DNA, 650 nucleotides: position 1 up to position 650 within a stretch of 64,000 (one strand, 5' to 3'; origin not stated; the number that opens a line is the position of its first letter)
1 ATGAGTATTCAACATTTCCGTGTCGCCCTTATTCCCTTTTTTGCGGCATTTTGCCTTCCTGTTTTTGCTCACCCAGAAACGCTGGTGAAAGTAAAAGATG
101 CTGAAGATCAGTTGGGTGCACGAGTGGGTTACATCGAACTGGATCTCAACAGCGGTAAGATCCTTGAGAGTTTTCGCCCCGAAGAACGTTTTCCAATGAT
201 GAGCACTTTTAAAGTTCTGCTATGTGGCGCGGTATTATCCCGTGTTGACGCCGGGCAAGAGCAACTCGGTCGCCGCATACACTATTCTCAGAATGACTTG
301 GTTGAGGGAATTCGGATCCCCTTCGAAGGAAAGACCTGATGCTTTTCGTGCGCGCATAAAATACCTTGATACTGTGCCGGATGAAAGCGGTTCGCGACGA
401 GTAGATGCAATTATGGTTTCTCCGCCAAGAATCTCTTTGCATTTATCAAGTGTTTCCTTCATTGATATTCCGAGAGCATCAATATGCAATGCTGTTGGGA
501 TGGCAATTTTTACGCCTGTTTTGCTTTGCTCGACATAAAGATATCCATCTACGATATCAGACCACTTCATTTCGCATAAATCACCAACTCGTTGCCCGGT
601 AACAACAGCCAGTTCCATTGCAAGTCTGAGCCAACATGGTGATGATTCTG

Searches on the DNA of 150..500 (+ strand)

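Call 51: search_dna_similar(query=window:150-500:+, collection=ecoli_genomes, mode=near, max_rows=15)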
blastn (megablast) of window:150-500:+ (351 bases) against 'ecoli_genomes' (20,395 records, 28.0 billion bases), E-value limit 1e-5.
Records with a match: 4484; places in all: 4884; records where one place covers at least 80% of the query: 0.
Genomes with a match: 3436 of 5426; with a place that covers at least 80% of the query: 0. Places per genome that has any: lowest 1, median 1, highest 35. On chromosomes: 2296 places; on plasmids: 2588.
Best place of each record, by identity: >=99% 2891; 95-99% 1593.
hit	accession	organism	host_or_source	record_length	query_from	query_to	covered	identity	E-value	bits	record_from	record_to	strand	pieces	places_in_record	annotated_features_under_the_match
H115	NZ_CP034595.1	Escherichia coli strain WCHEC035053S1G0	missing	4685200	164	351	54%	100.0%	1e-92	348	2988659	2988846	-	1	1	tyrosine-type recombinase/integrase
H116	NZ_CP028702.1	Escherichia coli strain J53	Laboratory strain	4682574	164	351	54%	100.0%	1e-92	348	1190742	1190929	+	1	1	tyrosine-type recombinase/integrase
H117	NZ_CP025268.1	Escherichia coli str. K-12 substr. MG1655 strain K-12 ...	Homo sapiens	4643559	164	351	54%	100.0%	1e-92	348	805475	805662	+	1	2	tyrosine-type recombinase/integrase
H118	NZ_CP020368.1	Escherichia coli strain BLR(DE3)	commercial strain obtained from Novagen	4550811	164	351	54%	100.0%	1e-92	348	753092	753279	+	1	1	phage integrase Arm DNA-binding domain-containing protein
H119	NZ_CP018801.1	Escherichia coli strain tolC-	laboratory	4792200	164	351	54%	100.0%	1e-92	348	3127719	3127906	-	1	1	tyrosine-type recombinase/integrase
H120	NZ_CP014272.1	Escherichia coli K-12 strain K-12 C3026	laboratory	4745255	164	351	54%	100.0%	1e-92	348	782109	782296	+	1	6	tyrosine-type recombinase/integrase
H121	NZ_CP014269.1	Escherichia coli B strain C3029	laboratory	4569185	164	351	54%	100.0%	1e-92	348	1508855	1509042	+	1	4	tyrosine-type recombinase/integrase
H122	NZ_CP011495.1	Escherichia coli strain NCM3722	Homo sapiens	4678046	164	351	54%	100.0%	1e-92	348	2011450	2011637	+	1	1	tyrosine-type recombinase/integrase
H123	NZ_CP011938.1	Escherichia coli strain C43(DE3)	missing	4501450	164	351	54%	100.0%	1e-92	348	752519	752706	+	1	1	phage integrase Arm DNA-binding domain-containing protein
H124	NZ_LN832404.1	Escherichia coli K-12 strain K-12 substr. AG100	-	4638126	164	351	54%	100.0%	1e-92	348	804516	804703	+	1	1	tyrosine-type recombinase/integrase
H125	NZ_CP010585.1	Escherichia coli strain C41(DE3)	not applicable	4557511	164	351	54%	100.0%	1e-92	348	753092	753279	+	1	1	phage integrase Arm DNA-binding domain-containing protein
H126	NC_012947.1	Escherichia coli 'BL21-Gold(DE3)pLysS AG' strain ...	-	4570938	164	351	54%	100.0%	1e-92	348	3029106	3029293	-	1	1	phage integrase Arm DNA-binding domain-containing protein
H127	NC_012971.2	Escherichia coli BL21(DE3) strain BL21(DE3)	-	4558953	164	351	54%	100.0%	1e-92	348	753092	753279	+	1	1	phage integrase Arm DNA-binding domain-containing protein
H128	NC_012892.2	Escherichia coli BL21(DE3) strain BL21(DE3)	-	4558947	164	351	54%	100.0%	1e-92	348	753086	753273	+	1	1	phage integrase Arm DNA-binding domain-containing protein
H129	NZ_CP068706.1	Escherichia coli strain J53-p1-pV-hybrid-1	conjugation assay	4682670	164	351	54%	100.0%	1e-92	348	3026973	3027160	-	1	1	tyrosine-type recombinase/integrase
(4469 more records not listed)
